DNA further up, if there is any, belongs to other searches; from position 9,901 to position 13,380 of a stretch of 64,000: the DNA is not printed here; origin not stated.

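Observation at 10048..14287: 1345-aa nuclease-STAND NTPase-TPR protein (Avs-like) with adjacent excisionase-type HTH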

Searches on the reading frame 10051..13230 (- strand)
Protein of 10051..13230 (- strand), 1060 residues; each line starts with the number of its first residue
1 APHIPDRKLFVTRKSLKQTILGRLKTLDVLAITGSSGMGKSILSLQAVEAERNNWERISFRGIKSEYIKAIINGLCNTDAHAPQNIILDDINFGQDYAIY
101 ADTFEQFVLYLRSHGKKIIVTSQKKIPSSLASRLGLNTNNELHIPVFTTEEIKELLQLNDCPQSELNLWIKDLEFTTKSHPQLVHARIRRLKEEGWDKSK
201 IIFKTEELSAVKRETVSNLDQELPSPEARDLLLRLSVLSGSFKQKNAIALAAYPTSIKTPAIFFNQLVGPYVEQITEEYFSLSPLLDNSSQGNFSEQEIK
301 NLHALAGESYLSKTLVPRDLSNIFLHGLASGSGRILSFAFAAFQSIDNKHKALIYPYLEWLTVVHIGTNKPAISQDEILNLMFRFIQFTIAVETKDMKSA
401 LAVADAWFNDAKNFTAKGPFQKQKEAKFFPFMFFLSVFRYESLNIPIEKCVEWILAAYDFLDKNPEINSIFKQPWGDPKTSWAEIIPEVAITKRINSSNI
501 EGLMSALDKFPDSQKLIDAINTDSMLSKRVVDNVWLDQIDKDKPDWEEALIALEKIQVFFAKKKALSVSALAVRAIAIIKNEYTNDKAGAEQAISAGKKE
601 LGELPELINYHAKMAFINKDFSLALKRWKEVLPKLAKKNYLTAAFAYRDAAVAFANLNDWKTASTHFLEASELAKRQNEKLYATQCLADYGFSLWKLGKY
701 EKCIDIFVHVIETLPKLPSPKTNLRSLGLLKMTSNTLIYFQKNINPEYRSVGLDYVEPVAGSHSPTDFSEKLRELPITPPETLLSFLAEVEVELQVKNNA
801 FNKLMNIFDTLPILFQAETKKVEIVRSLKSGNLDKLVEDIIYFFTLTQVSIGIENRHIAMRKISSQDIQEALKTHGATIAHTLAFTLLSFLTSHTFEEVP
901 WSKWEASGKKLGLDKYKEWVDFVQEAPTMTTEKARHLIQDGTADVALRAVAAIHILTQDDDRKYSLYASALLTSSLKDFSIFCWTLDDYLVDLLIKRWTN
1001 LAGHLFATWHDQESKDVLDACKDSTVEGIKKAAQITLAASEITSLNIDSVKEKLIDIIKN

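Call 27: predict_structure(alignment_id=A3)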
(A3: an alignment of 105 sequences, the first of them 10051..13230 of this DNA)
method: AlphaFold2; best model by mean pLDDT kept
length: 1060 residues; sequences in the alignment: 105
mean_pLDDT: 92.3   pTM: 0.74
mean pLDDT of the five models: 92.3, 91.5, 91.4, 91.0, 90.8
residues with pLDDT >= 90: 853; 70-90: 187; 50-70: 20; < 50: 0
segments of 3 or more residues with pLDDT < 50: none
pLDDT, mean of each block of 10 residues (from residue 1): 75 91 95 92 91 90 90 81 87 89 94 94 93 94 94 94 92 91 93 87 78 87 87 92 94 91 91 89 89 91 95 91 94 93 91 92 88 90 95 94 95 89 87 92 92 95 87 66 89 89 95 93 90 90 93 96 95 96 95 96 94 96 97 90 96 98 98 95 98 98 98 97 96 95 81 78 94 92 96 93 96 96 95 95 97 91 95 96 96 92 96 95 95 96 95 95 96 94 93 96 93 95 94 97 90 92
secondary structure, 60 per line:
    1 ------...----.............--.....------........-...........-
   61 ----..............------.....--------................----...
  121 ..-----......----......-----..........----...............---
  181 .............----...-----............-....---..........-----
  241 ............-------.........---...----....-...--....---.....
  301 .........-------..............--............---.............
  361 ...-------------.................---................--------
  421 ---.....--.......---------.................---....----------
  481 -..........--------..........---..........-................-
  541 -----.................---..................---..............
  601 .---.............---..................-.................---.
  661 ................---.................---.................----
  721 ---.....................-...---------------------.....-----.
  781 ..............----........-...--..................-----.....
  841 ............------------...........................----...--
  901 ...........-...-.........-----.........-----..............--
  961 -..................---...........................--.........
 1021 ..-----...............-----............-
elements in order (helices of 4 or more, strands of 3 or more residues): H14-26 E29-33 H40-47 H49-54 E55-59 H65-78 E85-89 H98-113 E118-122 H128-133 E141-143 H149-158 H163-177 H181-193 H206-217 H219-222 H226-235 E241-243 H244-252 H260-267 E272-274 E279-282 H289-292 H296-309 H317-330 H333-344 H348-363 H377-393 H397-412 H424-428 H431-437 H447-463 H467-470 H482-491 H500-509 H513-522 H524-539 H546-562 H566-583 H587-601 H605-617 H621-638 H640-656 H660-676 H680-696 H700-716 H724-744 H770-774 H780-794 H799-806 H813-830 H836-852 H865-891 H901-911 H917-925 H931-939 H945-958 H962-979 H983-1009 H1012-1022 H1028-1042 H1048-1059

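Call 31: fold_search(model_id=the predicted structure, library=pdb)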
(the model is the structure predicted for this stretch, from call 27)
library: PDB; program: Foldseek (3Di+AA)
matches with E <= 10: 1309; with E <= 0.001: 21
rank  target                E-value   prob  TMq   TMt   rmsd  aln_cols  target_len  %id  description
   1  6mfv_A                1.3e-07  1.00  0.15  0.24  27.3       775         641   14  Crystal structure of the Signal Transduction ATPase with Numerous Domains (STAND) protein with a tetratricopeptide rep (released 2019-02-20)
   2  8bob_C                2.2e-05  1.00  0.15  0.34  20.3       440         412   15  Structural basis for negative regulation of the maltose system (released 2023-10-18)
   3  8dgf_B                3.2e-05  1.00  0.22  0.17  28.4      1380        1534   11  Avs4 bound to phage PhiV-1 portal (released 2022-08-03)
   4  8dgf_A                3.5e-05  1.00  0.14  0.11  36.0      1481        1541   11  Avs4 bound to phage PhiV-1 portal (released 2022-08-03)
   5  9zjs_A                6.5e-05  1.00  0.15  0.14  23.3       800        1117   11  Human sterile alpha motif domain-containing protein 9 (SAMD9), asymmetric dimer "shell" shape (released 2026-02-25)
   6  8jo0_A                6.7e-05  1.00  0.20  0.46   8.2       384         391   13  The Cryo-EM structure of a heptameric CED-4/CED-3 catalytic complex (released 2023-06-28)
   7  7jlv_A                9.9e-05  1.00  0.21  0.45   5.4       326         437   13  Structure of the activated Roq1 resistosome directly recognizing the pathogen effector XopQ (released 2020-12-02)
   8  8fgw_D                1.5e-04  1.00  0.17  0.15  30.5      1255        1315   12  Human IFT-A complex structures provide molecular insights into ciliary transport (released 2023-02-22)
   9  7wbt_A                1.7e-04  1.00  0.15  0.17  21.9       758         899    9  Crystal structure of bovine NLRP9 (released 2022-04-06)
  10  4buj_B                2.1e-04  1.00  0.17  0.13  22.8      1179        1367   10  Crystal structure of the S. cerevisiae Ski2-3-8 complex (released 2013-08-28)
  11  4buj_F                2.2e-04  1.00  0.17  0.14  23.2      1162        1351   10  Crystal structure of the S. cerevisiae Ski2-3-8 complex (released 2013-08-28)
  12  2fna_A                3.6e-04  1.00  0.20  0.53   7.0       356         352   15  Crystal structure of an archaeal aaa+ atpase (sso1545) from sulfolobus solfataricus p2 at 2.00 A resolution (released 2006-02-07)
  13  7qdz_B                3.6e-04  0.96  0.11  0.10  26.3      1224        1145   11  80S-bound human SKI complex in the closed state (released 2022-02-09)
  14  12dl_GA               4.9e-04  1.00  0.18  0.19  19.9       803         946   11  Native structure of the cytoplasmic lattice (CPL) asymmetric unit from mouse MII eggs (released 2026-04-08)
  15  9hvq_Q                5.3e-04  1.00  0.17  0.20  23.5       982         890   11  Structure of the transcribing Pol II-DSIF-PAF-SPT6-RECQL5 complex (released 2025-07-16)
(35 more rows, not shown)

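Call 65: search_protein_representatives(protein=window:10051-13230:-)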
Query: 1060 residues. Proteins with E-value up to 0.001 (for the whole library): 1315; up to 1e-10: 838; up to 1e-30: 366. The best 150 are listed.
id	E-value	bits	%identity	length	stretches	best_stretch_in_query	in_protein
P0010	0.0e+00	1324.2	56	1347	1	2-1059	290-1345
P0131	0.0e+00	1061.0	46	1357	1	2-1058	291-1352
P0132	4.6e-236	802.9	38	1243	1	2-1054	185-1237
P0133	2.2e-221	754.4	37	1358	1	6-1054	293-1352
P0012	2.7e-221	754.0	36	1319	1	4-1054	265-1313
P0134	1.3e-162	559.8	32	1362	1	11-1058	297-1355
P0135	3.6e-114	399.4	28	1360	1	8-1059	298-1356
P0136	2.6e-108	380.0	26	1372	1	6-1046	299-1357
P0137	2.0e-107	377.1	28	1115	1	11-1047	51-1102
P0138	4.8e-103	362.6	28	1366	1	8-1051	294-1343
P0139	4.4e-102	359.4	29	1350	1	20-1048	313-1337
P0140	1.2e-100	354.7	27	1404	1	5-1047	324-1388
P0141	3.4e-100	353.2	27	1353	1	18-1041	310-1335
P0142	2.2e-98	347.2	27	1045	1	38-1043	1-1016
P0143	2.8e-96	340.2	28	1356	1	5-1041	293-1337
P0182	1.0e-65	239.0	23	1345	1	11-1042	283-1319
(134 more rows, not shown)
